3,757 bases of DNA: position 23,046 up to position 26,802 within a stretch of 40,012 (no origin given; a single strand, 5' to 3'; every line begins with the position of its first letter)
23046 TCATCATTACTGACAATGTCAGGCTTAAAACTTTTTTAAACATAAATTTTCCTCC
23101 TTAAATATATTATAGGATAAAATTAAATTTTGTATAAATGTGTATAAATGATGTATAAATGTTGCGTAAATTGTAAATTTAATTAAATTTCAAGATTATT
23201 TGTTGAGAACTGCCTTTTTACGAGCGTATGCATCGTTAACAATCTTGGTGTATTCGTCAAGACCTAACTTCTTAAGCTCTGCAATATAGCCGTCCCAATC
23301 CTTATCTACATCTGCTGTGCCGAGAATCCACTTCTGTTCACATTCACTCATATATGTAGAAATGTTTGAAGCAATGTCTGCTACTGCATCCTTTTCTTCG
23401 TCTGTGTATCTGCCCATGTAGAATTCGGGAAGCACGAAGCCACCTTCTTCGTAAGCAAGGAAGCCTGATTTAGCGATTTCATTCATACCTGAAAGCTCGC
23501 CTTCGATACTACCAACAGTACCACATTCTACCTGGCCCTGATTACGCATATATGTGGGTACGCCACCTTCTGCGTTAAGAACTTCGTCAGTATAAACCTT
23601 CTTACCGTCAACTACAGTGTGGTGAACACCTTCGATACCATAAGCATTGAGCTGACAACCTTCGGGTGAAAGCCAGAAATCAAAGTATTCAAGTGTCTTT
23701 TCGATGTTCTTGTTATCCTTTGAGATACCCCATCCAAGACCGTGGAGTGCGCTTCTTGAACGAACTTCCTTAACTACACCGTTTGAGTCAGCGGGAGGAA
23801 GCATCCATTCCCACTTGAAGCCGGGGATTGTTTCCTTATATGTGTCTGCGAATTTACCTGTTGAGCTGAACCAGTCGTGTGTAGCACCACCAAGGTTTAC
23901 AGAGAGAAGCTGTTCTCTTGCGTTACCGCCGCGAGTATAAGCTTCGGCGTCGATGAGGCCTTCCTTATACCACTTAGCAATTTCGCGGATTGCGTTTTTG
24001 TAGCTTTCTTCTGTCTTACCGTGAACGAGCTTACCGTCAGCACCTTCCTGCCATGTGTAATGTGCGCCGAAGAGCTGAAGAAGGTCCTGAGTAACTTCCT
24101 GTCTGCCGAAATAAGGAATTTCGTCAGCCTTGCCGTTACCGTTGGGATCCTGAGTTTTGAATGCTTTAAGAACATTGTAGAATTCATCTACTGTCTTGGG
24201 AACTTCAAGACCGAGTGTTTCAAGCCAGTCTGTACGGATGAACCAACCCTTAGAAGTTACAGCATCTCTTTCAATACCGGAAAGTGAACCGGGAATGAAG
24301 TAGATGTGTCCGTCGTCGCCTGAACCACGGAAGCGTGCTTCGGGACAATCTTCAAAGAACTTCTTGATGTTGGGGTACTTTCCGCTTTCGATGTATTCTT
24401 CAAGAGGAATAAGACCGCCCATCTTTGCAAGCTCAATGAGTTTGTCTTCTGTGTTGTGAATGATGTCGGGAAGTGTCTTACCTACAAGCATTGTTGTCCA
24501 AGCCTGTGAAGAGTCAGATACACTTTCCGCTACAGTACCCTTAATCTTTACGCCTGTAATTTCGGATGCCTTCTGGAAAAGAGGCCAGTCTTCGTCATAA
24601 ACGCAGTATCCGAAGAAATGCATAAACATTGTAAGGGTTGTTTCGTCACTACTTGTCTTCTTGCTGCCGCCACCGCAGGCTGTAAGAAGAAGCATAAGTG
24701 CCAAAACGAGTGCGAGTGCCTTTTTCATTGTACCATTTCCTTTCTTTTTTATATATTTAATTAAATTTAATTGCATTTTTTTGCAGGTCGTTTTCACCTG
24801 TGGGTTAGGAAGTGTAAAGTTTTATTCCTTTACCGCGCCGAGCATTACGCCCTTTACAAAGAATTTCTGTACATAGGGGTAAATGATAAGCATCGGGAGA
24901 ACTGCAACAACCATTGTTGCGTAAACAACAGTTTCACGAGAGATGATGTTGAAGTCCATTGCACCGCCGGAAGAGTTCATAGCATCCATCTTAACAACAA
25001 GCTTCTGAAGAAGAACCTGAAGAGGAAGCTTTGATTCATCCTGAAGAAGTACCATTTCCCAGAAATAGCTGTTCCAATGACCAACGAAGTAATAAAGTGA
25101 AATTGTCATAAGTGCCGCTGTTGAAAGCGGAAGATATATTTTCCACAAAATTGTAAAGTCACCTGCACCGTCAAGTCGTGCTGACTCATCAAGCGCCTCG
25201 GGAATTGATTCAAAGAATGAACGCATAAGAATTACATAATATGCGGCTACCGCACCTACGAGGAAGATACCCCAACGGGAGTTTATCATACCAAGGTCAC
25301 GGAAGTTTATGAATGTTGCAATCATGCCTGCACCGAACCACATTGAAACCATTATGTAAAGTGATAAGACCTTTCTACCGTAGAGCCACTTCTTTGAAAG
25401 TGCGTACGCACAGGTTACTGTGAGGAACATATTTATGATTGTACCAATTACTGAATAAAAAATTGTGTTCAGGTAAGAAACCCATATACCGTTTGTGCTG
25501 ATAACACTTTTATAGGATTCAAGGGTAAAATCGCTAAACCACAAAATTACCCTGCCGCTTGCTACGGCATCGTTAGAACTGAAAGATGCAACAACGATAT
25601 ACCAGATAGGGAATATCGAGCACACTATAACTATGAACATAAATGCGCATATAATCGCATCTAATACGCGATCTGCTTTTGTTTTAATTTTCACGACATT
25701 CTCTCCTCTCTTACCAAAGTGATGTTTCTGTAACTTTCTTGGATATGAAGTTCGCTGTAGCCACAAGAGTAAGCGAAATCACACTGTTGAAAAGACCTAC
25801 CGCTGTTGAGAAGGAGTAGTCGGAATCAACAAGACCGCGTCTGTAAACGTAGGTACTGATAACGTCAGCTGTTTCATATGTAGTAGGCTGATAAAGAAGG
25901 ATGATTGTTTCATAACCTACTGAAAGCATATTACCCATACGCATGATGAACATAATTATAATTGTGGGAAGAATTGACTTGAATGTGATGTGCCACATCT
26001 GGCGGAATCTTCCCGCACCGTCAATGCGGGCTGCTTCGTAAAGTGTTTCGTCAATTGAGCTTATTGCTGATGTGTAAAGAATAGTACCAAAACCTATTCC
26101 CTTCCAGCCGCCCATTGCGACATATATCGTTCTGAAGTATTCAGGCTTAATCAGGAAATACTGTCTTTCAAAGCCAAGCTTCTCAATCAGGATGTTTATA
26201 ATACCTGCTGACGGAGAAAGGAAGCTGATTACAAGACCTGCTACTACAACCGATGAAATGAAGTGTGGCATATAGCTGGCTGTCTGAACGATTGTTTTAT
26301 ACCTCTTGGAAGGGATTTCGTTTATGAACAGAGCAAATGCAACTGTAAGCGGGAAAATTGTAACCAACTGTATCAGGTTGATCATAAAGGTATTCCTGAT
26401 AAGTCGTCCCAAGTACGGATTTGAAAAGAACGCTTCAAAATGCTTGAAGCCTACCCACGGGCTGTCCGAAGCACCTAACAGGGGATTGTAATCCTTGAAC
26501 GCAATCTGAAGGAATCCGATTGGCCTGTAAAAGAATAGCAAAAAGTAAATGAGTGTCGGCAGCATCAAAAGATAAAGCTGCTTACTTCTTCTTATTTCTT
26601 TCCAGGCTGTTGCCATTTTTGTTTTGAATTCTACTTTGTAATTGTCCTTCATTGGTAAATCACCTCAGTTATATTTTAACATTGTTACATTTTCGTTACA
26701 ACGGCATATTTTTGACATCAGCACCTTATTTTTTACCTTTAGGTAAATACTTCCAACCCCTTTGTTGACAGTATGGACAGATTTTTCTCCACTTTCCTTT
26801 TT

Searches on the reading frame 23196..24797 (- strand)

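Call 4: search_protein_families(library=pfam, proteins=[window:23196-24797:-], max_evalue=0.001)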
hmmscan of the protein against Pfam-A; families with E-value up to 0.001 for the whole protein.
window:23196-24797:- (533 aa): 2 families
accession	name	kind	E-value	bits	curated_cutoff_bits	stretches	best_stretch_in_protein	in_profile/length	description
PF01547.30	SBP_bac_1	-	2e-16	61.3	26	1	79-380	20-305/307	Bacterial extracellular solute-binding protein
PF13416.11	SBP_bac_8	-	3.5e-12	47.1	27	1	79-382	8-250/279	Bacterial extracellular solute-binding protein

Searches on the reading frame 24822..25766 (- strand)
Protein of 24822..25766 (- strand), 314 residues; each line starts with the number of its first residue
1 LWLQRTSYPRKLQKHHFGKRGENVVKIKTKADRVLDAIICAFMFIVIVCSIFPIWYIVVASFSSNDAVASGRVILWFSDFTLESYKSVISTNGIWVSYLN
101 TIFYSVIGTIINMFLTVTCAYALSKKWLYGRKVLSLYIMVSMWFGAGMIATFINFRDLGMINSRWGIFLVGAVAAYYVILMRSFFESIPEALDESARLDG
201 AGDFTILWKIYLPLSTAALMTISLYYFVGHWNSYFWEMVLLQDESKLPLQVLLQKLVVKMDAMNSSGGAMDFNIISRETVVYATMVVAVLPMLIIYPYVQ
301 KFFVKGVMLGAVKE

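Call 4: search_protein_families(library=pfam, proteins=[window:24822-25766:-], max_evalue=0.001)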
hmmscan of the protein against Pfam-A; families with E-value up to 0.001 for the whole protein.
window:24822-25766:- (314 aa): 1 family
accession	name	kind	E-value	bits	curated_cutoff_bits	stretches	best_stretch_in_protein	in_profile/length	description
PF00528.27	BPD_transp_1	-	3.3e-07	30.7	26.4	1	93-307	5-182/184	Binding-protein-dependent transport system inner membrane component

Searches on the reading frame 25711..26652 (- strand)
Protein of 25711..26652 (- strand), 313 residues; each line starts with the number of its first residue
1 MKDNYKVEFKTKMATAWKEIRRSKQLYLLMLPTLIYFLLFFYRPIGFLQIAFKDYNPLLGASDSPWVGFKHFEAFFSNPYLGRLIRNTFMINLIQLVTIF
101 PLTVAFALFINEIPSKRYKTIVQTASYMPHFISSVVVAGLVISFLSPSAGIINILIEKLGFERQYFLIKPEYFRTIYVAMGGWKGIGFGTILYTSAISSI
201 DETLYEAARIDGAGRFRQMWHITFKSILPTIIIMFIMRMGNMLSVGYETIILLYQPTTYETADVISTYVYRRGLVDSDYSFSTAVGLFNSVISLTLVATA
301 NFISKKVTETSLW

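Call 4: search_protein_families(library=pfam, proteins=[window:25711-26652:-], max_evalue=0.001)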
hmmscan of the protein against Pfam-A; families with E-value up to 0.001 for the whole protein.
window:25711-26652:- (313 aa): 1 family
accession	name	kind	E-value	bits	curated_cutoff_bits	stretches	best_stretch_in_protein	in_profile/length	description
PF00528.27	BPD_transp_1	-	7.6e-16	58.8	26.4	1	101-307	3-182/184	Binding-protein-dependent transport system inner membrane component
